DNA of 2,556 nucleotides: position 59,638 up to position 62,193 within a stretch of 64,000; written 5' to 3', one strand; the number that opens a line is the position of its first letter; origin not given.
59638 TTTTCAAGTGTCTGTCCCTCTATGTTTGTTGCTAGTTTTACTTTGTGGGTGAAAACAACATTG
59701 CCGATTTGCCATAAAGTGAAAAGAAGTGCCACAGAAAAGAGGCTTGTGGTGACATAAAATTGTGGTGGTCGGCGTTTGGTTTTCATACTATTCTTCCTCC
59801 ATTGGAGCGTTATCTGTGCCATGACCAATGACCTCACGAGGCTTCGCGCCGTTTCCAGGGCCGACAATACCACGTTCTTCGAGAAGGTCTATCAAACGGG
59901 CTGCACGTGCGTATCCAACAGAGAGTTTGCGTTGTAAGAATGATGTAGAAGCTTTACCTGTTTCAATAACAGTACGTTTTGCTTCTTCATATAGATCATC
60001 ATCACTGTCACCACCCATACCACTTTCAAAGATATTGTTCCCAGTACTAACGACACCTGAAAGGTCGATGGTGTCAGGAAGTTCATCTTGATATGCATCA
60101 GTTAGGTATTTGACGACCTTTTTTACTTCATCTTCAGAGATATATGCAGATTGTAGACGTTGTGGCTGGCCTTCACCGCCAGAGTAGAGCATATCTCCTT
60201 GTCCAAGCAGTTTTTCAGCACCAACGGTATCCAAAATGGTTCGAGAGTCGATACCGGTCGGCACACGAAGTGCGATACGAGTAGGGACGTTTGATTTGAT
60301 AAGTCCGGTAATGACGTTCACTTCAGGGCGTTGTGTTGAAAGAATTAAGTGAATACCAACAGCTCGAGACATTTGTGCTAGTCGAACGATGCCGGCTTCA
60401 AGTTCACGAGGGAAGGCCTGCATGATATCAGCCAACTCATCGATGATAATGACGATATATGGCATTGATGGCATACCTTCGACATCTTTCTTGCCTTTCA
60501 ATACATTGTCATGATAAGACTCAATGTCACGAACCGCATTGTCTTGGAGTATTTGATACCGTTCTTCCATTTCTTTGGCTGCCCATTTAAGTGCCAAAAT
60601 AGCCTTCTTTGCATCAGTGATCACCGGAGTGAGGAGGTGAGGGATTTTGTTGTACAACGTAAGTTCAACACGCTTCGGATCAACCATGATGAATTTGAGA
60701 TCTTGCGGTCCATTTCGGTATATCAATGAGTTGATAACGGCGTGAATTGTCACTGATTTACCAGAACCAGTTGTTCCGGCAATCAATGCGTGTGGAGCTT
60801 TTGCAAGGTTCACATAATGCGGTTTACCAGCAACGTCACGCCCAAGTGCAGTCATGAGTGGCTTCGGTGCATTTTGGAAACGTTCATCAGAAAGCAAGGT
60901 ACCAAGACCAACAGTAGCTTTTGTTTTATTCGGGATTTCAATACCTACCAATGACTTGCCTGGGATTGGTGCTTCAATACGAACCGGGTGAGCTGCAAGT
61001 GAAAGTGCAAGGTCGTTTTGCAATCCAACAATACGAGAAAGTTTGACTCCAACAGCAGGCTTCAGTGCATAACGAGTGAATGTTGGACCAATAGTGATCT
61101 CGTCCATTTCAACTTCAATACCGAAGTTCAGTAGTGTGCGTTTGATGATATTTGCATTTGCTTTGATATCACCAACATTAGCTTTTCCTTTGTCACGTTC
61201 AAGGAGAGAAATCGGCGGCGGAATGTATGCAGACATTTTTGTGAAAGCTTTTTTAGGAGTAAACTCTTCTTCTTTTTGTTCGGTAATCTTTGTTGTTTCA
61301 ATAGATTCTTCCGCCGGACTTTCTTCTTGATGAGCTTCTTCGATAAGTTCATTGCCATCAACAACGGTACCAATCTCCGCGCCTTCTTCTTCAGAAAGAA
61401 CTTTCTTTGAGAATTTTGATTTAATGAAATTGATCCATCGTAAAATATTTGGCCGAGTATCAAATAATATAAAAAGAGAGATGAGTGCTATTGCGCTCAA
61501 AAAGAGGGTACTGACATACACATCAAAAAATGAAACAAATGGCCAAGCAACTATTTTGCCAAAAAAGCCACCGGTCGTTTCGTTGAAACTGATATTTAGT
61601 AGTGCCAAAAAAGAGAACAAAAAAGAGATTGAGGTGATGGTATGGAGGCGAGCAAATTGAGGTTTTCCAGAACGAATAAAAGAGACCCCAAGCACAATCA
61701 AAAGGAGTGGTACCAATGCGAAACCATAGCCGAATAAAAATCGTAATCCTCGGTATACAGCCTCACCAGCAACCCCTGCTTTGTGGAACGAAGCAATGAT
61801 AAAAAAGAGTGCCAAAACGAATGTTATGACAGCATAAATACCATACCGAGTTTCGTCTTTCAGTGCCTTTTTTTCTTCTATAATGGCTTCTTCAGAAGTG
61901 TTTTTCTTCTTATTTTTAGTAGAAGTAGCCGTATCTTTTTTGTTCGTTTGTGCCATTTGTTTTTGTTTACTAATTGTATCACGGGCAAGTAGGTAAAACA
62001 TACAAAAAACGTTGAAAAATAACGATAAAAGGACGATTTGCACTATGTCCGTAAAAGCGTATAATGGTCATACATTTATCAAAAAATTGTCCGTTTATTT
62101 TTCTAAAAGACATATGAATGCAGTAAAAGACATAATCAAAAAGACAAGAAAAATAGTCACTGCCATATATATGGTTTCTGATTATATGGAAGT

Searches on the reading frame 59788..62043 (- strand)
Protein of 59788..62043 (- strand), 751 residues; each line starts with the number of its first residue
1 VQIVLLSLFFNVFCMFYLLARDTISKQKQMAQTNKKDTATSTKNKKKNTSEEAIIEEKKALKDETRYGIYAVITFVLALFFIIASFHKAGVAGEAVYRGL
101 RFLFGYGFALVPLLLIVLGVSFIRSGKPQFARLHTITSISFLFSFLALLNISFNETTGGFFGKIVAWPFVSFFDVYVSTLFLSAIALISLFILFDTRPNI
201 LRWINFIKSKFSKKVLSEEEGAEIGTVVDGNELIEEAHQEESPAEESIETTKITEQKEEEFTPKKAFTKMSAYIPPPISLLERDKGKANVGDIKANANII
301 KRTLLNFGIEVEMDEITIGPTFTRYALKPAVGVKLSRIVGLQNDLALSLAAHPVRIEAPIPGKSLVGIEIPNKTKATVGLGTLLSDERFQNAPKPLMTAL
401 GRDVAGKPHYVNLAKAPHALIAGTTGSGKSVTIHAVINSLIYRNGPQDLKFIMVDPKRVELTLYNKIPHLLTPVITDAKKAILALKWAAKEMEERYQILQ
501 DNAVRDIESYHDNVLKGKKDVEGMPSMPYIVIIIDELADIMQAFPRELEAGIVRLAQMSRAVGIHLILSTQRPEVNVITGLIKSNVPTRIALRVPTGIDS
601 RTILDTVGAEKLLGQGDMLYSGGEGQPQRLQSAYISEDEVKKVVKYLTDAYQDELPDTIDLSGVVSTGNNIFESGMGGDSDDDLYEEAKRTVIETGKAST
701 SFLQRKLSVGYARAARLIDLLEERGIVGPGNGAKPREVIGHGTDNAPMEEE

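Call 80: search_protein_families(library=pfam, proteins=[window:59788-62043:-], max_evalue=0.001)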
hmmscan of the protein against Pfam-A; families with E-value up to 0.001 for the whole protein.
window:59788-62043:- (751 aa): 5 families
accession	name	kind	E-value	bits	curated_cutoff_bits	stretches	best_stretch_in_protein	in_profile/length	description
PF01580.24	FtsK_SpoIIIE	-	6.4e-58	196.2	24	1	383-574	5-220/221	FtsK/SpoIIIE family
PF09397.16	FtsK_gamma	-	8.3e-28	96.3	30.6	1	680-739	2-61/63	Ftsk gamma domain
PF17854.6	FtsK_alpha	-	4.2e-27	94.7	22.9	1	276-372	2-101/101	FtsK alpha domain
PF13491.11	FtsK_4TM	-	2.7e-06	27.6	23.1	1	88-196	46-161/171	4TM region of DNA translocase FtsK/SpoIIIE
PF05673.19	DUF815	-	0.00029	20.5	23.8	1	409-502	46-131/249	Protein of unknown function (DUF815)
